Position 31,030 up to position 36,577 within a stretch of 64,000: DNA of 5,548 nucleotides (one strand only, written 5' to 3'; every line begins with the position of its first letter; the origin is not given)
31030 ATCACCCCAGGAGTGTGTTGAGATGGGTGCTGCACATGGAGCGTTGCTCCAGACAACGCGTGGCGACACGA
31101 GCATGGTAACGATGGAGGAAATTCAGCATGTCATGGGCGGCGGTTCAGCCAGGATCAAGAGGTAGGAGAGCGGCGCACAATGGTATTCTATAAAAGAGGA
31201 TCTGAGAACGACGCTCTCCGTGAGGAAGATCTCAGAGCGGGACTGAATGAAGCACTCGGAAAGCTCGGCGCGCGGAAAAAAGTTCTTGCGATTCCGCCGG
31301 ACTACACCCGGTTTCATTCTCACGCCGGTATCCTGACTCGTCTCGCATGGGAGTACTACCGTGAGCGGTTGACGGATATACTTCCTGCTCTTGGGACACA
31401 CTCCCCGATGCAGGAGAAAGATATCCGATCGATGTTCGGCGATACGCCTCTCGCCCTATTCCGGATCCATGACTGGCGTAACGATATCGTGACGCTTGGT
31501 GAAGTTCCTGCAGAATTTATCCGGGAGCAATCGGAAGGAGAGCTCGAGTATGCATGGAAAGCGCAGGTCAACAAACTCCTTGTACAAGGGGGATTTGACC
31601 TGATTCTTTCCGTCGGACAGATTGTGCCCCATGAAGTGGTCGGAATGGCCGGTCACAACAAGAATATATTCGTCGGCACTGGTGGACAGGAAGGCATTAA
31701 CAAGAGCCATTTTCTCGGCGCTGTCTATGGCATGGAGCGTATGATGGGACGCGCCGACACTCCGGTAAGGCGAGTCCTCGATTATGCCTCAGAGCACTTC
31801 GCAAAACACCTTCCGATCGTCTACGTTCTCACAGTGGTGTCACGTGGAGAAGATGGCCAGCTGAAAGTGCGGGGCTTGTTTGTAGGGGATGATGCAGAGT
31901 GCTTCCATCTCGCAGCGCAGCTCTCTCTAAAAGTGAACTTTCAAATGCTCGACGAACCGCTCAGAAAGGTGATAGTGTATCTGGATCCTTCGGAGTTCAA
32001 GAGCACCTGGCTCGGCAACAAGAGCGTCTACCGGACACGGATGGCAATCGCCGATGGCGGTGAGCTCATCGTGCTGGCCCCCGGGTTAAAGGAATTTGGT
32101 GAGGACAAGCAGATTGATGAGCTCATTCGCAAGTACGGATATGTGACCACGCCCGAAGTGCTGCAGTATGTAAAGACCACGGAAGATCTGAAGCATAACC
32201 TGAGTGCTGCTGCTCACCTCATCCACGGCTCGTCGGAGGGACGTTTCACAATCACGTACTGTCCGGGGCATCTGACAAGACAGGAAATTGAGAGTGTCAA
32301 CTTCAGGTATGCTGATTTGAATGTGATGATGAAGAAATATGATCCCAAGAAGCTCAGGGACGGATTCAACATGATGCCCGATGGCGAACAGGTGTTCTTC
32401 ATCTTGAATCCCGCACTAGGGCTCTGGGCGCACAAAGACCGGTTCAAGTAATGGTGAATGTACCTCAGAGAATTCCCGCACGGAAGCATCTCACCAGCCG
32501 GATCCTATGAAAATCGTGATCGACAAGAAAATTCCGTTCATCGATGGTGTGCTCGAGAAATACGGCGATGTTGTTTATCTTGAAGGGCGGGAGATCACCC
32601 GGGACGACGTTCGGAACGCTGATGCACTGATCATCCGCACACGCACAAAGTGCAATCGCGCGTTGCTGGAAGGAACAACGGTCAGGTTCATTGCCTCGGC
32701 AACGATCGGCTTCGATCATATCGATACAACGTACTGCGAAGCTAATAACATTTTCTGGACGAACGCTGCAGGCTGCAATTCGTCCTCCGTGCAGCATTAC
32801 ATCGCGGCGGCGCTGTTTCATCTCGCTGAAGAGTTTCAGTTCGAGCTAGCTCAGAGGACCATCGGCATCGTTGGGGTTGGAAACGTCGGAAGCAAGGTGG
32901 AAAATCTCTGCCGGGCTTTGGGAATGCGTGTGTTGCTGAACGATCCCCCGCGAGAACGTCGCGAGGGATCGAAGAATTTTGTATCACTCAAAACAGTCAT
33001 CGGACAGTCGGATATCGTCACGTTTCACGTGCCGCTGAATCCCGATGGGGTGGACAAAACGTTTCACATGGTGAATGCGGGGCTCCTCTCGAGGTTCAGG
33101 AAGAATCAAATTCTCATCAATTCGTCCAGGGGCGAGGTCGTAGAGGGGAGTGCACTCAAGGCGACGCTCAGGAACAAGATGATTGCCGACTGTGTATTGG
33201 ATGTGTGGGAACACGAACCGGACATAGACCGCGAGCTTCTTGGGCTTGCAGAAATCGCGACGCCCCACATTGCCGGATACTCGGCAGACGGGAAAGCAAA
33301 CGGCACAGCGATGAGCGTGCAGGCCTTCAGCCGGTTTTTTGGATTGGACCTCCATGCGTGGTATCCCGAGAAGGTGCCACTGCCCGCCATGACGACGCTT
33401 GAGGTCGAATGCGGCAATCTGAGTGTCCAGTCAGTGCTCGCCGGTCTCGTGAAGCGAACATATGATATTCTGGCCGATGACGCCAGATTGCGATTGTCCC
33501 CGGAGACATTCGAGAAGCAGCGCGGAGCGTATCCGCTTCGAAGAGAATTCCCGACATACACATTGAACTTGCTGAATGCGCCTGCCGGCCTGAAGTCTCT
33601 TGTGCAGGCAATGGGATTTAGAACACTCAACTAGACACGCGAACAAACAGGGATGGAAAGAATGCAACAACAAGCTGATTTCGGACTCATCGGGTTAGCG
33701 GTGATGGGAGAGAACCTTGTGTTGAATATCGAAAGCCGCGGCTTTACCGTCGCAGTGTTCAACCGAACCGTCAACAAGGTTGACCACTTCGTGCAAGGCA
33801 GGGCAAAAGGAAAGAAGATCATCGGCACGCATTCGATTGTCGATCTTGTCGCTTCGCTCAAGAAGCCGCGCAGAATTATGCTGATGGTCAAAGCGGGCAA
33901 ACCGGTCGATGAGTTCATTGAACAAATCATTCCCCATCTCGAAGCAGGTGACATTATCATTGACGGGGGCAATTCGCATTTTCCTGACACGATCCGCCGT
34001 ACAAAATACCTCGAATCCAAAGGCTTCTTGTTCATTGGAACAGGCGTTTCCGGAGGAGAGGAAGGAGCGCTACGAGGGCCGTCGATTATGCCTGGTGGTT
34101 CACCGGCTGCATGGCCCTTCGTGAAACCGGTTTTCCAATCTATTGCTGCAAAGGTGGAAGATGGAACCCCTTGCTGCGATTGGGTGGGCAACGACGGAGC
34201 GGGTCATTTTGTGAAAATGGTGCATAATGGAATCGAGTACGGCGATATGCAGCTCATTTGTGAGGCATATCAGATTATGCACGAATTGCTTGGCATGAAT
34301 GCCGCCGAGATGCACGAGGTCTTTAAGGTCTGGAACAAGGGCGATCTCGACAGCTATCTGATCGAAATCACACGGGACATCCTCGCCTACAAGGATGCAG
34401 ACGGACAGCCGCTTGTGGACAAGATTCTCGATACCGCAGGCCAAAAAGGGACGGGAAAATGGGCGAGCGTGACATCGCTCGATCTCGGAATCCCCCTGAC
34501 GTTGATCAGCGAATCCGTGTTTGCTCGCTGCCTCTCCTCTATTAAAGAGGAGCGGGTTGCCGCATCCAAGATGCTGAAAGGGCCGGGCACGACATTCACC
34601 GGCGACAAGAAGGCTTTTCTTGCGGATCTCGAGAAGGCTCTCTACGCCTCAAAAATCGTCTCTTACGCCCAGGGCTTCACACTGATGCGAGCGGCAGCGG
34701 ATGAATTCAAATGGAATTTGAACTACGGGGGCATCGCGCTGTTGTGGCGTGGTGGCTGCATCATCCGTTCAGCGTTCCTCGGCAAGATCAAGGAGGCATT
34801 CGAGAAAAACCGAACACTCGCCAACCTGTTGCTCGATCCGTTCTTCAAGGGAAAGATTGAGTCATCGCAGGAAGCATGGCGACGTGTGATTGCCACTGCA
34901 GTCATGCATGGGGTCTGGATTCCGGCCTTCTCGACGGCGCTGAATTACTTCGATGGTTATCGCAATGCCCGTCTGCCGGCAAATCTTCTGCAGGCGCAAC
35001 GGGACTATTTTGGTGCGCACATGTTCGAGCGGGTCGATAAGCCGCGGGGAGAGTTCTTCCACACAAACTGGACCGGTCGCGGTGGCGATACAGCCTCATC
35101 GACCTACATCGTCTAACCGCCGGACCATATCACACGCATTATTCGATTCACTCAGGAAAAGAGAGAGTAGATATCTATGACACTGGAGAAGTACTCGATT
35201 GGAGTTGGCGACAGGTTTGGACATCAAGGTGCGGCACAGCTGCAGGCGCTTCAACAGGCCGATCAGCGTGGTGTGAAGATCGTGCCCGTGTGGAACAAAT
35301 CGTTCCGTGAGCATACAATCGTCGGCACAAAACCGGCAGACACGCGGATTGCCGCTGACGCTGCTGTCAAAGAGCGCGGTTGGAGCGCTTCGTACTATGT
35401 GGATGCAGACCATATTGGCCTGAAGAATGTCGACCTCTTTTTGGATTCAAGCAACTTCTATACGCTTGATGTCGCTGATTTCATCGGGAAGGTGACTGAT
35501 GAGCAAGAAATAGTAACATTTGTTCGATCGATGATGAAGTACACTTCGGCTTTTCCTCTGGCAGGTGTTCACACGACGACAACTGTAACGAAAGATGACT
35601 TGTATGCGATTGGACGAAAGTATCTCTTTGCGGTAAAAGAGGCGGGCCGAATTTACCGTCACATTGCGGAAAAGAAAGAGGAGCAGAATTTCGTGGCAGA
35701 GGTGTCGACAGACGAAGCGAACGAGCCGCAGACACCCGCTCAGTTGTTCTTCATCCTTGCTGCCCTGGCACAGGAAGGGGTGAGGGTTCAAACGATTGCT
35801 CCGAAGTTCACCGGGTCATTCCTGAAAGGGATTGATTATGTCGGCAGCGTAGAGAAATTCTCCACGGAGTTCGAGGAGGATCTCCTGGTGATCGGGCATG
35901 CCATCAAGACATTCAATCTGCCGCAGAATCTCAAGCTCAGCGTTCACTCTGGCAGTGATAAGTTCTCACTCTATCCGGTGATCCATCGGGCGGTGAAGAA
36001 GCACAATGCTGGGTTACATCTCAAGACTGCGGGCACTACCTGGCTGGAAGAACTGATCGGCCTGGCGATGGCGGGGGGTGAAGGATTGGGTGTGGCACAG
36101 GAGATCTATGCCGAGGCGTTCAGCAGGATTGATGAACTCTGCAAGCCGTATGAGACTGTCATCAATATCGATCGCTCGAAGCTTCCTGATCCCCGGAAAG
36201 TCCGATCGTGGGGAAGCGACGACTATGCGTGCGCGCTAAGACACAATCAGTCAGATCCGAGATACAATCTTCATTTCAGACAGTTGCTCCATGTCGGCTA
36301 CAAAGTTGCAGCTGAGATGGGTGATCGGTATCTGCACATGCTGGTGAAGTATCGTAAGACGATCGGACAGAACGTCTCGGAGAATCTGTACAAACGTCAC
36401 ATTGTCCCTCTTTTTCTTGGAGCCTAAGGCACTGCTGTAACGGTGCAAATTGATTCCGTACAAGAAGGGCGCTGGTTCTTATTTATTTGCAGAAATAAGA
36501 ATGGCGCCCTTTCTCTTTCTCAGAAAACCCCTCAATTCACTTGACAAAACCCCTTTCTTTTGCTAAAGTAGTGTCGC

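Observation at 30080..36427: Operon joining a KdgK-like kinase, a LarA-type epimerase, gnd and uxaE: possible mannonate-to-gluconate bypass of the classical hexuronate pathway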

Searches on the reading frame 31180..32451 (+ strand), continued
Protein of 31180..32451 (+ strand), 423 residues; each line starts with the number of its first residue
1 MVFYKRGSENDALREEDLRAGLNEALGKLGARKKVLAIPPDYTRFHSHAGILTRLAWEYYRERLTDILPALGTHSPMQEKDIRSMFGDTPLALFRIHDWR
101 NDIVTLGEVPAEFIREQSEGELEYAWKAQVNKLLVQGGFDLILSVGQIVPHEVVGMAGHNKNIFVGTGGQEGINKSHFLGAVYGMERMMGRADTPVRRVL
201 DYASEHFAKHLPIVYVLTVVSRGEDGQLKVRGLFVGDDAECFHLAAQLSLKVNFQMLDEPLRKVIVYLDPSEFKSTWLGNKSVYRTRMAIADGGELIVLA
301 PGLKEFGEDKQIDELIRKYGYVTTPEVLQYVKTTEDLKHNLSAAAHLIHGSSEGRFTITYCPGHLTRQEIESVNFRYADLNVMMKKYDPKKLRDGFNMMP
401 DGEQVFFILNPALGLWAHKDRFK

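Call 58: find_encoding_contigs(protein=P0015, flank=10000, max_places=2)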
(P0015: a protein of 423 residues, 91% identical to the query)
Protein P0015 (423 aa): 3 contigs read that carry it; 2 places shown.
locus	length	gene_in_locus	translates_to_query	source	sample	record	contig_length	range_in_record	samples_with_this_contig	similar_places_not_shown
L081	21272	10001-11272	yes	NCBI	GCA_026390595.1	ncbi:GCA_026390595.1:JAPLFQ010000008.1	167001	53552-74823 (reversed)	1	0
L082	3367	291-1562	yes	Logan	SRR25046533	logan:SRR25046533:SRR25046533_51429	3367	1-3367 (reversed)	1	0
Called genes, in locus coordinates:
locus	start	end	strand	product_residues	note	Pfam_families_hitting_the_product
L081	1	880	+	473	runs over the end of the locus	PF02614:UxaC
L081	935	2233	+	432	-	PF07690:MFS_1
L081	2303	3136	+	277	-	PF00106:adh_short, PF13561:adh_short_C2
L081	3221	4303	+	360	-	PF00294:PfkB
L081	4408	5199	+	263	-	-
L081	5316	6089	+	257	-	-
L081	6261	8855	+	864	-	PF03030:H_PPase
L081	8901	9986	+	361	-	PF00294:PfkB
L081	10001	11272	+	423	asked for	PF09861:Lar_N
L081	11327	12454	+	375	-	PF00389:2-Hacid_dh, PF02826:2-Hacid_dh_C, PF11890:DUF3410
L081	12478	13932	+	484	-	PF03446:NAD_binding_2, PF00393:6PGD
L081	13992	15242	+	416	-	PF16257:UxaE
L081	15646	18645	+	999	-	PF13620:CarboxypepD_reg, PF13715:CarbopepD_reg_2, PF07715:Plug, PF00593:TonB_dep_Rec_b-barrel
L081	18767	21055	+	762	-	PF18962:Por_Secre_tail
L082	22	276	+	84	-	PF00294:PfkB (weak)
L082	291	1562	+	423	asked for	PF09861:Lar_N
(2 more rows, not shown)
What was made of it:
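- The same gene order, UxaC to UxaE, is kept in an Ignavibacteriales MAG at 91% LarAH18 identity (call 58).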

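Call 83: predict_structure(alignment_id=A1)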
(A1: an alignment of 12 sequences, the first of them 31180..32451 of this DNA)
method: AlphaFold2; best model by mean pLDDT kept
length: 423 residues; sequences in the alignment: 12
mean_pLDDT: 37.9   pTM: 0.36
mean pLDDT of the five models: 37.9, 36.5, 36.0, 34.2, 33.4
residues with pLDDT >= 90: 0; 70-90: 4; 50-70: 85; < 50: 334
segments of 3 or more residues with pLDDT < 50: 1-13, 70-76, 99-118, 120-138, 145-223, 226-236, 238-389, 395-397, 403-423
pLDDT, mean of each block of 10 residues (from residue 1): 26 54 62 59 50 66 58 48 57 51 31 39 34 43 41 23 26 27 27 24 28 43 44 45 40 25 32 28 27 31 30 32 32 31 22 20 32 36 47 49 41 32 27
secondary structure, 60 per line:
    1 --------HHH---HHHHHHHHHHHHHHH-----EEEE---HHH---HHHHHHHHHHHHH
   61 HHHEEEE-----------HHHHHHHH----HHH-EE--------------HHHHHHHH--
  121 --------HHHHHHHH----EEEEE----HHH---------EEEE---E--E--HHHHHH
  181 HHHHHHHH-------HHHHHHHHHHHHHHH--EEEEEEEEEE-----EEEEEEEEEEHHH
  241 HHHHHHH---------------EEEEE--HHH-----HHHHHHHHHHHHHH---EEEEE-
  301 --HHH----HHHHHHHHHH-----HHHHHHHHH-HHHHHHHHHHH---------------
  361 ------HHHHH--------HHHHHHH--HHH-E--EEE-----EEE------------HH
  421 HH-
elements in order: H15-29 E35-38 H48-63 E64-67 H79-86 H111-118 H129-136 E141-145 E162-165 H175-188 H196-210 E213-222 E228-237 H238-247 E263-267 H278-291 E295-299 H310-319 H325-333 H335-345 H367-371 H380-386 E396-398 E404-406 H419-422
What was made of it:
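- The extra basic residues could not be placed in three dimensions, because the AlphaFold model failed with pLDDT 38 (call 83).
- Tried and rejected: The model was unusable (pLDDT 37.9, call 83), because the alignment was shallow and too similar.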

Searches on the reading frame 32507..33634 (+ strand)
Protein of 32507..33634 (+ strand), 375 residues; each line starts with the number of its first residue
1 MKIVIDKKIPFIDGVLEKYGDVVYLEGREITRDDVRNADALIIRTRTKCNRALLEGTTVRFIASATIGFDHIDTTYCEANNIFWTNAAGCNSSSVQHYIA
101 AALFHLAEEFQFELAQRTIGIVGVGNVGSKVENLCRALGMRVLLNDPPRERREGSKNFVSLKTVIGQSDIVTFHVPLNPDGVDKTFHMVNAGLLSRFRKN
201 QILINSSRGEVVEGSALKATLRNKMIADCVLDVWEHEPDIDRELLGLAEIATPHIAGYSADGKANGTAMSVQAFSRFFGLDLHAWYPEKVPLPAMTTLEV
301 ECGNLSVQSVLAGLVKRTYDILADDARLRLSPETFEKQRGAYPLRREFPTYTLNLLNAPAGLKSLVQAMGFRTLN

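Call 4: search_protein_families(library=pfam, proteins=[window:32507-33634:+])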
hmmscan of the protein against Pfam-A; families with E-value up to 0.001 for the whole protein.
window:32507-33634:+ (375 aa): 3 families
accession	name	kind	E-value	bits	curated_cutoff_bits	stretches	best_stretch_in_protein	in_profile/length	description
PF02826.25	2-Hacid_dh_C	-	9.4e-36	123.3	25.1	1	110-256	30-178/178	D-isomer specific 2-hydroxyacid dehydrogenase, NAD binding domain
PF00389.36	2-Hacid_dh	-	8.4e-15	55.1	24.6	1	21-257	21-103/134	D-isomer specific 2-hydroxyacid dehydrogenase, catalytic domain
PF11890.14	DUF3410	-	1.3e-11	44.6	31.4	1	293-356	3-69/81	Domain of unknown function (DUF3410)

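Call 5: search_protein_families(library=ncbifam, proteins=[window:32507-33634:+])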
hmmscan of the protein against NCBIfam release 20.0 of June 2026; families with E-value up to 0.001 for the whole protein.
window:32507-33634:+ (375 aa): 21 families
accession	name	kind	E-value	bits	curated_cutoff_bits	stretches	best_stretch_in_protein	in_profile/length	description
NF001309.0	PRK00257.1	equivalog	1.9e-137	458.3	434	1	1-372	1-377/379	4-phosphoerythronate dehydrogenase PdxB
NF011966.0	PRK15438.1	equivalog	1.5e-86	290.8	687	1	1-372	1-371/378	4-phosphoerythronate dehydrogenase PdxB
TIGR01327.1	PGDH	equivalog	1.5e-38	132.9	454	2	112-264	134-287/525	phosphoglycerate dehydrogenase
NF009714.1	PRK13243.1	equivalog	1.4e-34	119.9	455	2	110-269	144-304/332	glyoxylate reductase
NF008759.0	PRK11790.1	equivalog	5.6e-30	104.3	404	1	33-265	50-304/410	phosphoglycerate dehydrogenase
NF006263.0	PRK08410.1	equivalog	1.1e-27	97.2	389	2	102-262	131-291/311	D-2-hydroxyacid dehydrogenase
NF005069.0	PRK06487.1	equivalog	5.2e-27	94.7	448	1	112-258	147-291/320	2-hydroxyacid dehydrogenase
NF000492.1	vanH_gen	exception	2.2e-25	89.4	540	1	94-240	119-258/312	D-lactate dehydrogenase VanH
NF005387.0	PRK06932.1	equivalog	2.7e-25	89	492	1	116-258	147-290/314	2-hydroxyacid dehydrogenase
NF005027.0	PRK06436.1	equivalog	1.2e-23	83.8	261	1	33-261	30-262/303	2-hydroxyacid dehydrogenase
NF005750.0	PRK07574.1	equivalog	3e-22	79.2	329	1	59-265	115-344/386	NAD-dependent formate dehydrogenase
NF041369.1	Dhydh_Halo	equivalog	5.9e-22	78.3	400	1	109-261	125-278/305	D-2-hydroxyacid dehydrogenase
NF000112.1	vanH-Amyco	exception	7e-21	74.8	625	1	55-239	92-286/348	VanH-AOV family D-lactate dehydrogenase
NF000151.1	vanH-Ac1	exception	8.8e-20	71.3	750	1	55-239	99-293/351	D-lactate dehydrogenase VanH-Ac1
NF011938.0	PRK15409.1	equivalog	1e-19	70.7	492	1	110-271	139-302/324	glyoxylate/hydroxypyruvate reductase GhrB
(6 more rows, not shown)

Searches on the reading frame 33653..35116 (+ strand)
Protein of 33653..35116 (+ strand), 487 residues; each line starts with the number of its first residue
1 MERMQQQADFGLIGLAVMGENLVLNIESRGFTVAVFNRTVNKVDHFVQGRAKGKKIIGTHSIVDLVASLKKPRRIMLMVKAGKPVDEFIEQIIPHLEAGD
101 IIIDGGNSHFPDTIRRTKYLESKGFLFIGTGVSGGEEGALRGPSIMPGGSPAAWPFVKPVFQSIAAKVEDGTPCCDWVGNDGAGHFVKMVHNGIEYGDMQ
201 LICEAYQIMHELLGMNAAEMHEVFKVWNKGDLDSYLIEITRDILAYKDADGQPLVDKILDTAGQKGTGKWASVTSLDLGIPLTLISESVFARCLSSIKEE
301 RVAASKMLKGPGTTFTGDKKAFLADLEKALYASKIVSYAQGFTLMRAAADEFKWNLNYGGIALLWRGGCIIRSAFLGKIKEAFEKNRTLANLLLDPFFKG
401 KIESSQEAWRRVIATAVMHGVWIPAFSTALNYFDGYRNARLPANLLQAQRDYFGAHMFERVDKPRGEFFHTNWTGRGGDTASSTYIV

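Call 4: search_protein_families(library=pfam, proteins=[window:33653-35116:+])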
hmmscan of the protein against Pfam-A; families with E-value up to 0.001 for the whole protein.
window:33653-35116:+ (487 aa): 2 families
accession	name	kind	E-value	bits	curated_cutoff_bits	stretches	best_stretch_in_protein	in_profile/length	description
PF00393.24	6PGD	-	3e-134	447.4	27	1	184-473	1-290/290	6-phosphogluconate dehydrogenase, C-terminal domain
PF03446.21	NAD_binding_2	-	4.2e-49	167.1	21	1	10-169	2-157/161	NAD binding domain of 6-phosphogluconate dehydrogenase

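Call 5: search_protein_families(library=ncbifam, proteins=[window:33653-35116:+])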
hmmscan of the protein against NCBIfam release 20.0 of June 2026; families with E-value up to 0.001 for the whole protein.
window:33653-35116:+ (487 aa): 9 families
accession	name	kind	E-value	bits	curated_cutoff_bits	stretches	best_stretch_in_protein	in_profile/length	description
TIGR00873.1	gnd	equivalog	7e-233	773.5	426.7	1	9-474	1-466/467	decarboxylating NADP(+)-dependent phosphogluconate dehydrogenase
NF006765.0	PRK09287.1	equivalog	4e-221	734.9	413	1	6-477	2-471/476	NADP-dependent phosphogluconate dehydrogenase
NF007161.0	PRK09599.1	subfamily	1.1e-83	280.9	271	2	10-308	3-286/302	NADP-dependent phosphogluconate dehydrogenase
TIGR00872.1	gnd_rel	equivalog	4.9e-66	223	297.2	2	10-298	3-275/299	phosphogluconate dehydrogenase (NAD(+)-dependent, decarboxylating)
TIGR01692.1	HIBADH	equivalog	6.9e-12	45.3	291.6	1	13-225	2-202/288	3-hydroxyisobutyrate dehydrogenase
TIGR01505.1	tartro_sem_red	equivalog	2.7e-11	43.2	340.75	1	11-218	3-198/291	2-hydroxy-3-oxopropionate reductase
NF008592.0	PRK11559.1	equivalog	4.7e-11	42.5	397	1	9-206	4-190/296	2-hydroxy-3-oxopropionate reductase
NF043037.1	ThreonDh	equivalog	1.3e-07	31.3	350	1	8-223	3-207/297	L-threonate dehydrogenase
NF011633.0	PRK15059.1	equivalog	0.00022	20.5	451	1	10-190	3-171/292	2-hydroxy-3-oxopropionate reductase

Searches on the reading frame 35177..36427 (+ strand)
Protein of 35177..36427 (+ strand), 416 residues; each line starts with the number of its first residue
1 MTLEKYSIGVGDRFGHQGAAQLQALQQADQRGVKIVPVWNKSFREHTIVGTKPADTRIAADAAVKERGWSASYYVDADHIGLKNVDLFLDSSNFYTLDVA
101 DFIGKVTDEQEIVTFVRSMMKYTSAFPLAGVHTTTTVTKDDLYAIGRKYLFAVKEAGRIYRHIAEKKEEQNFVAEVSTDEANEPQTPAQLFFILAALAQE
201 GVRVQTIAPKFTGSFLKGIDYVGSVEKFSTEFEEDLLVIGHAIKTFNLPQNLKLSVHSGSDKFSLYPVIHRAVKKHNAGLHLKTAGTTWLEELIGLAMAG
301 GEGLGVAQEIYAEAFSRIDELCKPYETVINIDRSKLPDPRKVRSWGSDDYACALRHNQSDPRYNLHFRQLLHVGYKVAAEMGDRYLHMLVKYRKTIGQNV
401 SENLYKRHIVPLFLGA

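Call 4: search_protein_families(library=pfam, proteins=[window:35177-36427:+])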
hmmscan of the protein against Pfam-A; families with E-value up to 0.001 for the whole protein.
window:35177-36427:+ (416 aa): 1 family
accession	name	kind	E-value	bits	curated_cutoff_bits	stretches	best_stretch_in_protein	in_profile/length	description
PF16257.11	UxaE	-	1.6e-56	192.4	27.1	1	4-378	79-434/475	tagaturonate epimerase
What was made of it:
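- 35177..36427 (+): Short-form UxaE family protein, the probable tagaturonate/fructuronate 3-epimerase. Pfam UxaE 192 bits, covering profile positions 79-434 of 475 (call 4).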

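Call 5: search_protein_families(library=ncbifam, proteins=[window:35177-36427:+])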
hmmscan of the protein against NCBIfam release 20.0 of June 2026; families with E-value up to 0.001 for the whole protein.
window:35177-36427:+ (416 aa): 0 families
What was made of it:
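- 35177..36427 (+): There is no NCBIfam match (call 5).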

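Call 24: search_protein_families(library=pfam, proteins=[window:35177-36427:+], max_evalue=0.01)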
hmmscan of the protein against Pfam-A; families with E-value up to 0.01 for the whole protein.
window:35177-36427:+ (416 aa): 1 family
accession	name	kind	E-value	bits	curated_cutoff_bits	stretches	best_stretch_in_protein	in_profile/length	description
PF16257.11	UxaE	-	1.6e-56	192.4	27.1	1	4-378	79-434/475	tagaturonate epimerase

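Call 62: search_solved_structures(query=window:35177-36427:+, max_evalue=0.001)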
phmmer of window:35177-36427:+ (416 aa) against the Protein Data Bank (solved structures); distinct sequences matched with E-value up to 0.001: 5.
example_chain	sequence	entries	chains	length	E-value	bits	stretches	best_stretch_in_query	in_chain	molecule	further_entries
6ilb_A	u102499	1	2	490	9.5e-25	90.6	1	6-334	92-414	Fructuronate-tagaturonate epimerase UxaE from Cohnella laeviribosi in complex with 1 glyce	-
6il9_A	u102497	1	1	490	1e-24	90.5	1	6-334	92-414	Fructuronate-tagaturonate epimerase UxaE from Cohnella laeviribosi in complex with 1 glyce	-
6ila_A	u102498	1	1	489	2.5e-24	89.3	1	6-334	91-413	Fructuronate-tagaturonate epimerase UxaE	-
9lhu_A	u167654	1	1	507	7.8e-23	84.3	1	5-344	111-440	Tagaturonate/fructuronate epimerase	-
9lhw_A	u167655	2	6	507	1.8e-22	83.2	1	5-344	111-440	Tagaturonate/fructuronate epimerase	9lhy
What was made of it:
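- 35177..36427 (+): It scores 90 bits to the Cohnella laeviribosi UxaE structures 6ILB/6IL9, residues 6-334 against 92-414 (call 62).
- On UxaE (tagaturonate/fructuronate epimerase): There is no NCBIfam match (calls 4, 5, 62).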
